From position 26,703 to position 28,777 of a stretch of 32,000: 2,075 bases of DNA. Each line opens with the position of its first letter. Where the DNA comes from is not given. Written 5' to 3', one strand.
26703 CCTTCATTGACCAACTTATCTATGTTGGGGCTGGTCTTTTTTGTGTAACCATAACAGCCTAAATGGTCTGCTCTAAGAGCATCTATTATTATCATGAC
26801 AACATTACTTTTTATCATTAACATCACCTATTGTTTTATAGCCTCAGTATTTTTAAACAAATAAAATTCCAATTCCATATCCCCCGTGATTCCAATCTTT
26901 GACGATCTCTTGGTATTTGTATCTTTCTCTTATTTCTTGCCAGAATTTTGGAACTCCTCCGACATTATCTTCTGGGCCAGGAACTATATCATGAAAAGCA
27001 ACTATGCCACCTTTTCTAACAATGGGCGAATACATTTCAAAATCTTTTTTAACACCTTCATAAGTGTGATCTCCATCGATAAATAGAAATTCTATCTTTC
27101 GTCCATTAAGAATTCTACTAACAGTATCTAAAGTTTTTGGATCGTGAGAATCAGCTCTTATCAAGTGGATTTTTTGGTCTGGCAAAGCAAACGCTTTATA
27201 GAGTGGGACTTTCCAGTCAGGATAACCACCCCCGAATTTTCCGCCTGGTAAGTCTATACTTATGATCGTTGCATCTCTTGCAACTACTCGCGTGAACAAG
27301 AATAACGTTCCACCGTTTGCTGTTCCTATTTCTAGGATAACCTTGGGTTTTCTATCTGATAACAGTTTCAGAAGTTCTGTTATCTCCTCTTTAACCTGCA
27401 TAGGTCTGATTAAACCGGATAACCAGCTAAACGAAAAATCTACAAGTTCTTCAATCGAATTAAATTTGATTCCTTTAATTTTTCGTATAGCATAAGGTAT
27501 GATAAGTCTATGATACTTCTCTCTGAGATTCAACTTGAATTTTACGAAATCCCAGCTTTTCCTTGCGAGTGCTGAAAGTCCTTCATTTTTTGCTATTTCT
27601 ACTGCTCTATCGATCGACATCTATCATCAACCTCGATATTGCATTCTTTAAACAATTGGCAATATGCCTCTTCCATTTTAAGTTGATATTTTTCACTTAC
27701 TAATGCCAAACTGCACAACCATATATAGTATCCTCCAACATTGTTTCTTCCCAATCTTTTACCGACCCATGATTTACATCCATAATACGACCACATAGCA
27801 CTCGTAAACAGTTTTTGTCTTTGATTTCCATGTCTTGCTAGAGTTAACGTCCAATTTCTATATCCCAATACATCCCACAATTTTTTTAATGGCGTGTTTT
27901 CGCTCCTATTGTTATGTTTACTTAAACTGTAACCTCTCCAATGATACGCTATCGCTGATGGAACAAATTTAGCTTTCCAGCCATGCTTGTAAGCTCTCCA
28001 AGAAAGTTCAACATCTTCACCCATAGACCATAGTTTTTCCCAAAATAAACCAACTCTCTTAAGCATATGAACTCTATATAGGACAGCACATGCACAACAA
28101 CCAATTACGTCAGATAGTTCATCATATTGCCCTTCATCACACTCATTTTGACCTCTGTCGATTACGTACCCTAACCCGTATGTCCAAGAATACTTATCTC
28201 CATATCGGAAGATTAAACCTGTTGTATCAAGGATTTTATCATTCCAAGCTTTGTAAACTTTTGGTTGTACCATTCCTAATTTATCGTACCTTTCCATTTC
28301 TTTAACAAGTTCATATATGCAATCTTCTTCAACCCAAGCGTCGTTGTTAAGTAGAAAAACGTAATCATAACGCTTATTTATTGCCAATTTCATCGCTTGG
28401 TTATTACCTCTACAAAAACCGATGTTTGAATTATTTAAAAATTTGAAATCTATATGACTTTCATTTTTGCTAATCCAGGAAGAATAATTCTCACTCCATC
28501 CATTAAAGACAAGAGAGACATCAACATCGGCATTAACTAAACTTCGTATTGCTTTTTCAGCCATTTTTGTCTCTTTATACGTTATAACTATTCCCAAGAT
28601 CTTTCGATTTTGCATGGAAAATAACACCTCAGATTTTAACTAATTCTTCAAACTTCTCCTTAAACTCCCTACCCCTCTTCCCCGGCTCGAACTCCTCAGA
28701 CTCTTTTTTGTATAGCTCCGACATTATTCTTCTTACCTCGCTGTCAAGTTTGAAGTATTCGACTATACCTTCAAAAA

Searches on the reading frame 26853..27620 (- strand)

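Call 48: search_protein_families(library=pfam, proteins=[window:26853-27620:-], max_evalue=0.00001)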
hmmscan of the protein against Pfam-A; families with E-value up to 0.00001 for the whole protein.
window:26853-27620:- (255 aa): 2 families
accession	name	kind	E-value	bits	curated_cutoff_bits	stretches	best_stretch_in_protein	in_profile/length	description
PF13578.12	Methyltransf_24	-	2.4e-16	60.9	26.3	1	96-212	1-105/105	Methyltransferase domain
PF04989.18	RMNT_CmcI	-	1.5e-13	51.4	23.2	1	63-216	6-153/206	Rhamnosyl O-methyltransferase/CmcI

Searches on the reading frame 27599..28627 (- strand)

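Call 48: search_protein_families(library=pfam, proteins=[window:27599-28627:-], max_evalue=0.00001)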
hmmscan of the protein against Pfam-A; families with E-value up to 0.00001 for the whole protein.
window:27599-28627:- (342 aa): 3 families
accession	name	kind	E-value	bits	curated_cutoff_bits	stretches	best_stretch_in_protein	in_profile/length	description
PF00535.33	Glycos_transf_2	-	1.2e-09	38.7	23.3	1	13-134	3-128/168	Glycosyl transferase family 2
PF13632.12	Glyco_trans_2_3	-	5.8e-08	33.2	27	0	183-228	78-122/198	Glycosyl transferase family group 2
PF13641.12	Glyco_tranf_2_3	-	7.4e-07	29.8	27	1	87-237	87-219/230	Glycosyltransferase like family 2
